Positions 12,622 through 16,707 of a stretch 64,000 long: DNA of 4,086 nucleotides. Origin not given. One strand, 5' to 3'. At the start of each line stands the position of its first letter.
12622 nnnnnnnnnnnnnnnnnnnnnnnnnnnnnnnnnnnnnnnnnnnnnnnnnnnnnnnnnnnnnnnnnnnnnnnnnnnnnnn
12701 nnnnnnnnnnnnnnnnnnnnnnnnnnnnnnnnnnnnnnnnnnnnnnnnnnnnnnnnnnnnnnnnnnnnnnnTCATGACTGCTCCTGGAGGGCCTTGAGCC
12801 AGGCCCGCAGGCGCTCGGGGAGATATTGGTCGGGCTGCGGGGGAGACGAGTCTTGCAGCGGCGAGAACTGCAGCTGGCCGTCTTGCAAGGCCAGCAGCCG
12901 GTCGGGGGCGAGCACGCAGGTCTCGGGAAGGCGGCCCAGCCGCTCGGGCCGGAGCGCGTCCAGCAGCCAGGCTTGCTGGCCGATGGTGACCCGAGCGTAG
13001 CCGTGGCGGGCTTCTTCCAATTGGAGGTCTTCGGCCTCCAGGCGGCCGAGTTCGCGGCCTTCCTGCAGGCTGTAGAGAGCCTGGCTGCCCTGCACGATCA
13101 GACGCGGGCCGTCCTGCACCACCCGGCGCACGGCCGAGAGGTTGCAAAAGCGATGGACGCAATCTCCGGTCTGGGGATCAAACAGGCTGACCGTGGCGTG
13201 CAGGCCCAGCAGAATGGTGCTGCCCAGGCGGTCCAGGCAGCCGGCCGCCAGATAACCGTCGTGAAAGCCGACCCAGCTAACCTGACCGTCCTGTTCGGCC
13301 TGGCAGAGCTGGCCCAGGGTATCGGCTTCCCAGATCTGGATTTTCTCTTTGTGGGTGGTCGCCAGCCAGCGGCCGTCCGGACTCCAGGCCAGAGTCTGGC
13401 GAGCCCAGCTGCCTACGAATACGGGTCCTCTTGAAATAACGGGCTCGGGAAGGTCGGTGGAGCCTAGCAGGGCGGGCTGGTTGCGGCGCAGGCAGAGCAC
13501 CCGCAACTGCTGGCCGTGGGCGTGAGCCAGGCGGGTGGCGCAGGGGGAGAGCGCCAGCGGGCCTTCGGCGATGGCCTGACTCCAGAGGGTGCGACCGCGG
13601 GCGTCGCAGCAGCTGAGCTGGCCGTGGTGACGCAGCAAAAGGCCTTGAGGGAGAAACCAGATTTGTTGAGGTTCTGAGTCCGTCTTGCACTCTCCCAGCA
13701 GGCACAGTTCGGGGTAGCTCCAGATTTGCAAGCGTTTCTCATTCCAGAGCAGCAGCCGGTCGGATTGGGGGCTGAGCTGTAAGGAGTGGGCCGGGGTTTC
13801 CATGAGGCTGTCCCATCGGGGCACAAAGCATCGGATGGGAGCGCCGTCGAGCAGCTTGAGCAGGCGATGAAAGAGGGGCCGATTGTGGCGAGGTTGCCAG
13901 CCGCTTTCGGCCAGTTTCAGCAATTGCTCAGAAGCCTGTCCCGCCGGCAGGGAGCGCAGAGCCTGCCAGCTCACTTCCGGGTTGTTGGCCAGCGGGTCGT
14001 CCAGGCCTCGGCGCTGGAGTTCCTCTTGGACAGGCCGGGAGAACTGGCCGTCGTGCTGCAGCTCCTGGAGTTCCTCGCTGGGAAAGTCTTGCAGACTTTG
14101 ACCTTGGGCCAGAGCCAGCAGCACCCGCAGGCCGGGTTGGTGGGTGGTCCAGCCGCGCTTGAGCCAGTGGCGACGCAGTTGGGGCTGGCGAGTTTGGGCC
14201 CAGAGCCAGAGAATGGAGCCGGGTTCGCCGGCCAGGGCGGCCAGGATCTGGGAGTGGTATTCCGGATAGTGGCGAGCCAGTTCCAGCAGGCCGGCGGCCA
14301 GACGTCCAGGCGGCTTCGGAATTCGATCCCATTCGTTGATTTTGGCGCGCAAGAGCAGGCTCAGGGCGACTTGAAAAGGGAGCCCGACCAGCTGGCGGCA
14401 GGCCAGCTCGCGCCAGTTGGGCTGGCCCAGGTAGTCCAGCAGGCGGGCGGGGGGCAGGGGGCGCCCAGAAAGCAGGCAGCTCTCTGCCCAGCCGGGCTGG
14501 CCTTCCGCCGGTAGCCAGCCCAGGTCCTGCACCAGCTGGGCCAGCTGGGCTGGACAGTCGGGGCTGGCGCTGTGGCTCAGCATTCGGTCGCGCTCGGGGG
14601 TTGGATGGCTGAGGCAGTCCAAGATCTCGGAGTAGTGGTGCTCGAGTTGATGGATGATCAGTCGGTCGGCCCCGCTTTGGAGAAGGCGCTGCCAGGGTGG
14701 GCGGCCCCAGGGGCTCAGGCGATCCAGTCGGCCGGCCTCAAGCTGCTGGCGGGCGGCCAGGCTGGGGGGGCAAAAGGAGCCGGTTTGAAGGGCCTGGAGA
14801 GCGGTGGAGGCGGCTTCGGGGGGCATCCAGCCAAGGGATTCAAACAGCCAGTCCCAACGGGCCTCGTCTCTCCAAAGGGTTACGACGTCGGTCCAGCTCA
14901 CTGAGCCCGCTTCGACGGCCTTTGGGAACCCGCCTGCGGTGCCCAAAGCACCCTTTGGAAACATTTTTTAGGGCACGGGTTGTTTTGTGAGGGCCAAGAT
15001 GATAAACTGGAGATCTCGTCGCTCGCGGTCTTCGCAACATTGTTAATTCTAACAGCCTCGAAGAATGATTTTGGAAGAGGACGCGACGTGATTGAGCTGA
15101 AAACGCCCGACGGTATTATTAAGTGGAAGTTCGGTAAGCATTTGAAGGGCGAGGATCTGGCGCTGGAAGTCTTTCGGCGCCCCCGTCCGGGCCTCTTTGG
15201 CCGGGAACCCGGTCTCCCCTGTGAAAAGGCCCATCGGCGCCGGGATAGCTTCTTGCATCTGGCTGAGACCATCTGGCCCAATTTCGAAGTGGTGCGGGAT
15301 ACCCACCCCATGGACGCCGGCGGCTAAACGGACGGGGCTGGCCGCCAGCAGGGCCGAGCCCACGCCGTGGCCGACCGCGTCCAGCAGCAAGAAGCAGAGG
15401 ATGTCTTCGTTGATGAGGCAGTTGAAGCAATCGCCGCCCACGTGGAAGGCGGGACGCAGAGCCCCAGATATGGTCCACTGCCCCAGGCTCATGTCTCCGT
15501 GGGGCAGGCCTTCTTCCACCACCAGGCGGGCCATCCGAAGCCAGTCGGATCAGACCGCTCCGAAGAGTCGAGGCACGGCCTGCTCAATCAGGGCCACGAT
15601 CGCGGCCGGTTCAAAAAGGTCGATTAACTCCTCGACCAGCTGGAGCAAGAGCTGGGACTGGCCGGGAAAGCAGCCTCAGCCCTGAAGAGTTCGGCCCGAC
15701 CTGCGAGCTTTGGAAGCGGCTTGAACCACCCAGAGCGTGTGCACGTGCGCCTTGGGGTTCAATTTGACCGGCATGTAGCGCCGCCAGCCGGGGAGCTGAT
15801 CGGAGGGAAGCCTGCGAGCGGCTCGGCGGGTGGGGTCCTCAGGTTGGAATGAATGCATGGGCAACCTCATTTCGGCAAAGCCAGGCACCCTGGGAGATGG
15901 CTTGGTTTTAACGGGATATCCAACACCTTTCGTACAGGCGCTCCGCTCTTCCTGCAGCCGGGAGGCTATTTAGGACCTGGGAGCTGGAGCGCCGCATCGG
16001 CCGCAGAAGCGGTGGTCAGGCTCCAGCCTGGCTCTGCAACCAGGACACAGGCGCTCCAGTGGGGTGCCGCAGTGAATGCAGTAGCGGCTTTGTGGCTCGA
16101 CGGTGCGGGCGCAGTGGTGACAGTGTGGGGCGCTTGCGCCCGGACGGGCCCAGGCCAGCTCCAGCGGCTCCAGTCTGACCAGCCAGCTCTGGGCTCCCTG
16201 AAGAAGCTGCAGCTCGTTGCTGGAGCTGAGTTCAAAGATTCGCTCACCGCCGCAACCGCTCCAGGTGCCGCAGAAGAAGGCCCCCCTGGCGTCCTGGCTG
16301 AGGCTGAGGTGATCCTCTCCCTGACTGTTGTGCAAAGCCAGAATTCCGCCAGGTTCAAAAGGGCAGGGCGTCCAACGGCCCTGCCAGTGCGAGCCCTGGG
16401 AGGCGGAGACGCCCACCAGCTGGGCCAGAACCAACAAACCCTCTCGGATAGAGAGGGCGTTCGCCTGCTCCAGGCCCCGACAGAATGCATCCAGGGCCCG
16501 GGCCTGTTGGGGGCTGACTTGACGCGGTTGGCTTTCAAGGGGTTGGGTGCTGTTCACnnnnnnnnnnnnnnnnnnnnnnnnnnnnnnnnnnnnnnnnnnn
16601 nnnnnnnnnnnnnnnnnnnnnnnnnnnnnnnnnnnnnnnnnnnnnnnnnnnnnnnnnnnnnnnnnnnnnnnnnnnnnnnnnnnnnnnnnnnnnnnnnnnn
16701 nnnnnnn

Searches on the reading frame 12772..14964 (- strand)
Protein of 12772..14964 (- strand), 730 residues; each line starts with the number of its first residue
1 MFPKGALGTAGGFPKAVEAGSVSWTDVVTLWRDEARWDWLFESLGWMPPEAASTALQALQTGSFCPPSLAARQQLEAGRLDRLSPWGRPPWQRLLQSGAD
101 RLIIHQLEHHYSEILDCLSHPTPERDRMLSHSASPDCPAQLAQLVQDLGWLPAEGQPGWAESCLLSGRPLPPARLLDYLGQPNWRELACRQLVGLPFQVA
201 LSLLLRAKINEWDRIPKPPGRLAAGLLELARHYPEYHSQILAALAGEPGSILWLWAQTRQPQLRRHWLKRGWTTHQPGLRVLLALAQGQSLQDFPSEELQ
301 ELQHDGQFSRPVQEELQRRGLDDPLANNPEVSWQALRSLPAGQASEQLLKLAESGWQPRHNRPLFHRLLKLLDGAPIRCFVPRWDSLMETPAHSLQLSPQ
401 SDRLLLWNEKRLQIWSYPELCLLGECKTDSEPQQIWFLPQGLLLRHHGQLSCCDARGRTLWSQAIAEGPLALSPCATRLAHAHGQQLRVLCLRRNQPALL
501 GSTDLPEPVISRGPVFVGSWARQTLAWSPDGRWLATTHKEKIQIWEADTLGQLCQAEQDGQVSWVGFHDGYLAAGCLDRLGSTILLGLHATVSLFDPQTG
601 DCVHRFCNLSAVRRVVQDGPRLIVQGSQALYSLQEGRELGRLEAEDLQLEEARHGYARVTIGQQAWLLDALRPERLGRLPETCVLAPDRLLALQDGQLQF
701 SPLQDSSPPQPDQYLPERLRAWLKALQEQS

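Call 4: search_protein_families(library=pfam, proteins=[window:12772-14964:-], max_evalue=0.1)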
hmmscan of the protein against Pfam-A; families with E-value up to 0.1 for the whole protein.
window:12772-14964:- (730 aa): 3 families
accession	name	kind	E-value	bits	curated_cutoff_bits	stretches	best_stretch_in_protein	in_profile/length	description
PF25174.1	Beta-prop_THOC3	-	0.00013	21.6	305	1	523-568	217-263/272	THOC3 beta-propeller domain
PF00400.38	WD40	-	0.029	15.4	27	0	524-545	16-38/39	WD domain, G-beta repeat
PF24817.1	WD40_WDHD1_1st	-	0.091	12.4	109.9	0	523-560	182-220/291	WDHD1 first WD40 domain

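Call 5: search_protein_families(library=ncbifam, proteins=[window:12772-14964:-], max_evalue=0.1)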
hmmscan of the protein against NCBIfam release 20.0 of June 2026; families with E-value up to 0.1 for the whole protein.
window:12772-14964:- (730 aa): 1 family
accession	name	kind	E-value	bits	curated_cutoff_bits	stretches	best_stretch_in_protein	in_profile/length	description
NF033523.0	lasso_peptidase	equivalog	0.0028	16.5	400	1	515-552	83-122/638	Atxe2 family lasso peptide isopeptidase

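Call 10: search_protein_families(library=padloc, proteins=[window:12772-14964:-], max_evalue=0.1)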
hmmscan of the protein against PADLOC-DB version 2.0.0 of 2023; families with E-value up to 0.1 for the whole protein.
window:12772-14964:- (730 aa): 0 families

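Call 11: search_protein_families(library=phrogs, proteins=[window:12772-14964:-], max_evalue=0.1)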
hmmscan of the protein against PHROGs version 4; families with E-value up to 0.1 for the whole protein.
window:12772-14964:- (730 aa): 0 families

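Call 74: search_solved_structures(query=window:12772-14964:-, max_evalue=1)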
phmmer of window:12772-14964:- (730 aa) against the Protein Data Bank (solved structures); distinct sequences matched with E-value up to 1: 8.
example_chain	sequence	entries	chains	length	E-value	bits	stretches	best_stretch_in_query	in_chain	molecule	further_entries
6zvj_B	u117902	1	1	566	0.21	13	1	519-560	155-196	Eukaryotic translation initiation factor 3 subunit B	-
5k1h_B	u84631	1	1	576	0.22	12.9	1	519-560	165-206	Eukaryotic translation initiation factor 3 subunit B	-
6hqa_B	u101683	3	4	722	0.24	12.8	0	515-550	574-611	Subunit (90 kDa) of TFIID and SAGA complexes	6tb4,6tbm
9bln_U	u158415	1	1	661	0.3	12.4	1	519-560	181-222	Eukaryotic translation initiation factor 3 subunit B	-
2ovp_B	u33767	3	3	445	0.35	12.2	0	589-626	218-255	F-box/WD repeat protein 7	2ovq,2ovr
5v4b_B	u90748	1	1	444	0.35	12.2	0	589-626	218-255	F-box/WD repeat-containing protein 7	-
7t1y_B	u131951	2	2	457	0.37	12.2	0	588-626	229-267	F-box/WD repeat-containing protein 7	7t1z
7znk_C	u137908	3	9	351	0.66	11.3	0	519-585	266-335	THO complex subunit 3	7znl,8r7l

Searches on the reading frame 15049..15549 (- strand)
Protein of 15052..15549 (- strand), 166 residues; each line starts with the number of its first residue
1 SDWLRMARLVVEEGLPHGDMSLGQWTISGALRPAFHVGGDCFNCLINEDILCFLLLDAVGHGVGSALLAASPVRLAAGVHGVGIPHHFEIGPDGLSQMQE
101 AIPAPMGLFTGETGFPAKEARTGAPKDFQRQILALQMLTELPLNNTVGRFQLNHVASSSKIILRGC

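Call 4: search_protein_families(library=pfam, proteins=[window:15049-15534:-], max_evalue=0.1)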
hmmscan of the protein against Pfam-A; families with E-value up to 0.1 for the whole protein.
window:15049-15534:- (161 aa): 0 families

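Call 5: search_protein_families(library=ncbifam, proteins=[window:15049-15534:-], max_evalue=0.1)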
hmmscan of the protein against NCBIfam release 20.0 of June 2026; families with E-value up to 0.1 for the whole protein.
window:15049-15534:- (161 aa): 0 families

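Call 10: search_protein_families(library=padloc, proteins=[window:15049-15534:-], max_evalue=0.1)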
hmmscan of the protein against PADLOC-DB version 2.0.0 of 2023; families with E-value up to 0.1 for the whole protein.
window:15049-15534:- (161 aa): 0 families

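Call 11: search_protein_families(library=phrogs, proteins=[window:15049-15534:-], max_evalue=0.1)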
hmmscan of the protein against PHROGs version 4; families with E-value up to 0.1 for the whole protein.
window:15049-15534:- (161 aa): 0 families

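Call 70: search_dna_similar(query=window:15052-15549:-, collection=plasmids, mode=protein, max_evalue=1, max_rows=10)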
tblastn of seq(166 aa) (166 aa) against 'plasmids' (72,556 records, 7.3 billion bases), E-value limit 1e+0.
Records with a match: 45; places in all: 57; records where one place covers at least 80% of the query: 0.
Best place of each record, by identity: <60% 45.
By first word of the organism name: Streptomyces 36; Rhizobium 3; Nostoc 2; Embleya 1; Kitasatospora 1; Nonomuraea 1; Paenarthrobacter 1.
By predicted mobility (MOB-suite, as given by PLSDB): non-mobilizable 25; mobilizable 19; conjugative 1.
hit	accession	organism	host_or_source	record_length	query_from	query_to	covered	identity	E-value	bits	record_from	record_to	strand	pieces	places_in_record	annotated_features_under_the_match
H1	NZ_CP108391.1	Streptomyces sp. NBC_01320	-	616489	15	98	51%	34.5%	6e-6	52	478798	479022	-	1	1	PP2C family protein-serine/threonine phosphatase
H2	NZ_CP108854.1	Streptomyces sp. NBC_00841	-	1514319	15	98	51%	34.5%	8e-6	52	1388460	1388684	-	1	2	record has no annotation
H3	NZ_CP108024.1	Streptomyces sp. NBC_00316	-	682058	15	98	51%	34.5%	2e-5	51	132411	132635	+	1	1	none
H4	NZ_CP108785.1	Embleya sp. NBC_00888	-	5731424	15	111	58%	29.5%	6e-4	46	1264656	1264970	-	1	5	none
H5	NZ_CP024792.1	Nostoc flagelliforme CCNUN1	cell culture,desert soil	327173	22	71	30%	49.0%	6e-4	46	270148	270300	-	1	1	SpoIIE family protein phosphatase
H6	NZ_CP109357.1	Streptomyces sp. NBC_01562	-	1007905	15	69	33%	43.6%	3e-6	53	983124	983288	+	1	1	record has no annotation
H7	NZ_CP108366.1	Streptomyces sp. NBC_01340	-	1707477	15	69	33%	43.6%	3e-6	53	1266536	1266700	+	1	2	none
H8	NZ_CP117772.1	Nostoc sp. UHCC 0926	whole organism,lichen surface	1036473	26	75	30%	47.1%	1e-3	45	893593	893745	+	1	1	none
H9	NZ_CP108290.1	Kitasatospora sp. NBC_00039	-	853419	20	76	34%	40.7%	2e-1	39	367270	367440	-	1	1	PP2C family protein-serine/threonine phosphatase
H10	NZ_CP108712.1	Streptomyces sp. NBC_01001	-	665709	15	73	36%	39.0%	3e-5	50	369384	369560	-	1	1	PP2C family protein-serine/threonine phosphatase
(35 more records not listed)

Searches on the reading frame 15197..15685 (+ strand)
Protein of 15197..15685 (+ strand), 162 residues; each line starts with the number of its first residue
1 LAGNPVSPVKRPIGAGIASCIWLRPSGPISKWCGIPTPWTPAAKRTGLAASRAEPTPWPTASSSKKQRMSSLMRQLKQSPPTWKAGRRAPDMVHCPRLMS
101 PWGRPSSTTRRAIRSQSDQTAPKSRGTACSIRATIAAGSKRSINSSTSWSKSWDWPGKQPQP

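Call 41: search_protein_families(library=pfam, proteins=[window:15197-15685:+], max_evalue=1)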
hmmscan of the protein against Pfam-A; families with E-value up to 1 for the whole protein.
window:15197-15685:+ (162 aa): 0 families

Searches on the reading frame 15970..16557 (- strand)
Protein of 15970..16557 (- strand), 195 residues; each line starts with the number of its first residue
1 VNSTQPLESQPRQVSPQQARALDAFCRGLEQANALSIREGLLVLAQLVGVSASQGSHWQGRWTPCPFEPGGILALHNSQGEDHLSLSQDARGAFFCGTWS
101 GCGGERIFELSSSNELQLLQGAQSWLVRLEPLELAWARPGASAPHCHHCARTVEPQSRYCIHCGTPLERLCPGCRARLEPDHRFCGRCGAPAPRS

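Call 4: search_protein_families(library=pfam, proteins=[window:15970-16557:-], max_evalue=0.1)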
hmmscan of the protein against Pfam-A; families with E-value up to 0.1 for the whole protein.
window:15970-16557:- (195 aa): 7 families
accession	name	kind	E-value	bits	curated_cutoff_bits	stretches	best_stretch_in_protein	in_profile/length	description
PF12773.13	DZR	-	3.7e-11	43.4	27.3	1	146-189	1-45/45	Double zinc ribbon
PF13240.11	Zn_Ribbon_1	-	4e-08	33.2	25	2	145-167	1-23/23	zinc-ribbon domain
PF17032.10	Zn_ribbon_15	-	5.5e-08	33.9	28.9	2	143-164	52-73/73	zinc-ribbon family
PF24460.1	DUF7575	-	2.5e-06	27.2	28.5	2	142-168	2-28/28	Domain of unknown function (DUF7575)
PF18912.6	DZR_2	-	1.4e-05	25.2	27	2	160-193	10-47/56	Double zinc ribbon domain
PF13248.11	Zn_ribbon_3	-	0.0011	18.8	27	0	146-167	5-26/26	zinc-ribbon domain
PF09297.16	Zn_ribbon_NUD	-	0.0025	17.9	24.8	1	182-191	3-12/32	NADH pyrophosphatase zinc ribbon domain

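Call 5: search_protein_families(library=ncbifam, proteins=[window:15970-16557:-], max_evalue=0.1)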
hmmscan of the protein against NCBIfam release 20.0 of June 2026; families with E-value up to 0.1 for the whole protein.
window:15970-16557:- (195 aa): 2 families
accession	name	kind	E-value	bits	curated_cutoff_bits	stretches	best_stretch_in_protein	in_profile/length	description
NF045510.1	4Cys_prefix_kin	domain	0.0097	16.1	24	1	144-167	5-26/26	4-Cys prefix domain-containing protein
NF011149.0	PRK14559.1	equivalog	0.01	14.6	374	1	146-190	4-49/642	serine/threonine phosphatase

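Call 10: search_protein_families(library=padloc, proteins=[window:15970-16557:-], max_evalue=0.1)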
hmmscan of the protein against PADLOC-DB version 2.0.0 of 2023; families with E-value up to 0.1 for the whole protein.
window:15970-16557:- (195 aa): 0 families

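Call 11: search_protein_families(library=phrogs, proteins=[window:15970-16557:-], max_evalue=0.1)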
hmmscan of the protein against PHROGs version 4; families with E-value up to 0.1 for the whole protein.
window:15970-16557:- (195 aa): 2 families
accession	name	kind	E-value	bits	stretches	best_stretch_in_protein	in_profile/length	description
phrog_2546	-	unknown function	0.00048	21.4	0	146-168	3-25/180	-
phrog_19315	-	unknown function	0.00063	19.9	1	145-190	260-309/348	-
